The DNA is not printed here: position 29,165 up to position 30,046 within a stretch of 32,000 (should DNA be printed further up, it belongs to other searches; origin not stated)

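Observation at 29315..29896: Extra 193-aa ORF wedged between narG and narH, possibly hemerythrin-like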

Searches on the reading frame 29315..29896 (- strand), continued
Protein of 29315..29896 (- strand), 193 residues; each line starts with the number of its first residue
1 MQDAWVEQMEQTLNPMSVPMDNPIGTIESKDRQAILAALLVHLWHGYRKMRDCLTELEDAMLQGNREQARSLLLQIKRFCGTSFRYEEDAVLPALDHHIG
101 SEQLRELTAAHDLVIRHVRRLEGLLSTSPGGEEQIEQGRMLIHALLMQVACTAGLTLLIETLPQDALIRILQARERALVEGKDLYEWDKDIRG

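Call 74: get_annotated_region(hit=H1, flank=8000)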
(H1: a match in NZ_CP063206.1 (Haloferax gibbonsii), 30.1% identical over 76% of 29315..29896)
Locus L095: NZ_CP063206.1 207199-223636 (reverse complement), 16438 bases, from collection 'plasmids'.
description: Haloferax gibbonsii strain LR2-5 plasmid pHGLR1, complete sequence
organism: Haloferax gibbonsii (NCBI taxid 35746)
taxonomy: Archaea; Euryarchaeota; Halobacteria; Halobacteriales; Haloferacaceae; Haloferax; Haloferax gibbonsii
host: -; source: cultured organism,water(purple)/sediment(white); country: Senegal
typing (MOB-suite, as given by PLSDB): non-mobilizable; mating-pair formation MPF_T
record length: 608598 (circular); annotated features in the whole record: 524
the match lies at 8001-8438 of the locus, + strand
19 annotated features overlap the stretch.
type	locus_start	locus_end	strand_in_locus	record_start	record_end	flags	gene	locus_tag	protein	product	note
CDS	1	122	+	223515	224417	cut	-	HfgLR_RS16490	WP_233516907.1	ABC transporter permease subunit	GO:0055085 - transmembrane transport [Evidence IEA]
CDS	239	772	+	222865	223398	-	-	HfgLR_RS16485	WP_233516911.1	nitrous oxide reductase accessory protein NosL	-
CDS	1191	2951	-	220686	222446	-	-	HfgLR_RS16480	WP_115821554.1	cbb3-type cytochrome c oxidase subunit I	GO:0009060 - aerobic respiration [Evidence IEA]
CDS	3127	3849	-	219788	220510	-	ric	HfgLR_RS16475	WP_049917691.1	iron-sulfur cluster repair di-iron protein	GO:0030091 - protein repair [Evidence IEA]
CDS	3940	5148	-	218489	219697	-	-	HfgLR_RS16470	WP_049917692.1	TIGR04347 family pseudo-SAM/SPASM protein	-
CDS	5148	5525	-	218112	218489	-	-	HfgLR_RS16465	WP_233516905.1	Htur_1727 family rSAM-partnered candidate RiPP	-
CDS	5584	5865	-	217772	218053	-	-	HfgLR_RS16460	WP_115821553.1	NifU family protein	GO:0016226 - iron-sulfur cluster assembly [Evidence IEA]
CDS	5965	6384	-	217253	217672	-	-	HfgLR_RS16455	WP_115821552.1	SRPBCC family protein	-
CDS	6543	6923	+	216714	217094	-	-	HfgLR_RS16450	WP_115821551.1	putative zinc-binding protein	-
CDS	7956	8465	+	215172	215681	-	-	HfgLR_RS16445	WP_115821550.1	hemerythrin domain-containing protein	-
CDS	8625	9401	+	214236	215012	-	-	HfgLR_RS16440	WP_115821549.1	rhodanese-like domain-containing protein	-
CDS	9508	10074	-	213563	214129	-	-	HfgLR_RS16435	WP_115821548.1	TATA-box-binding protein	-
CDS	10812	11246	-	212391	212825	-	-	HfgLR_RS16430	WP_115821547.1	PIN domain-containing protein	-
CDS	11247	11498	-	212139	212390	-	-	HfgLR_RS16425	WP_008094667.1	AbrB/MazE/SpoVT family DNA-binding domain-containing protein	-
CDS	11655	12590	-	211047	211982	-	-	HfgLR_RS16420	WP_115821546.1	ImmA/IrrE family metallo-endopeptidase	-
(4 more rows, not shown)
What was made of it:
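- Closest known: RIC / YtfE / ScdA / NorA / DnrN di-iron proteins of denitrification and NO-stress loci. Different: In Haloferax gibbonsii a RIC gene and a family member coexist in the same locus, so they are distinct proteins (call 74).
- A Haloferax plasmid copy lies among NosL, a qNor-like gene, RIC, NifU and a rhodanese (call 74).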

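Call 78: find_related_loci(query=A8, collection=metagenome_contigs, flank=6000)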
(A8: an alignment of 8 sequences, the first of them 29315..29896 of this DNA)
Query A8 (193 aa) in metagenome_contigs; peptide patterns used: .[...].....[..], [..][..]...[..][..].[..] (x = any residue, [..] = any of these).
134 stretches matched a pattern; 4 encode a relative of the query (tblastn E <= 1e-3); 4 distinct loci.
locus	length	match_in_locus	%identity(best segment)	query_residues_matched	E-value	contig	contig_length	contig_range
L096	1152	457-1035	95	1-193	3e-134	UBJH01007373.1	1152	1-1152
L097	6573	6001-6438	34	47-192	3e-22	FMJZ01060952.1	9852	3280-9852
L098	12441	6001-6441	34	47-193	9e-22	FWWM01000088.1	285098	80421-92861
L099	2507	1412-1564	37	36-83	1e-5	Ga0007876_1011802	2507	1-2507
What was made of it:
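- Tried and rejected: The metagenome scan for more members of the extended subfamily returned only one close copy and two or three distant ones (call 78), so the subfamily is rare.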
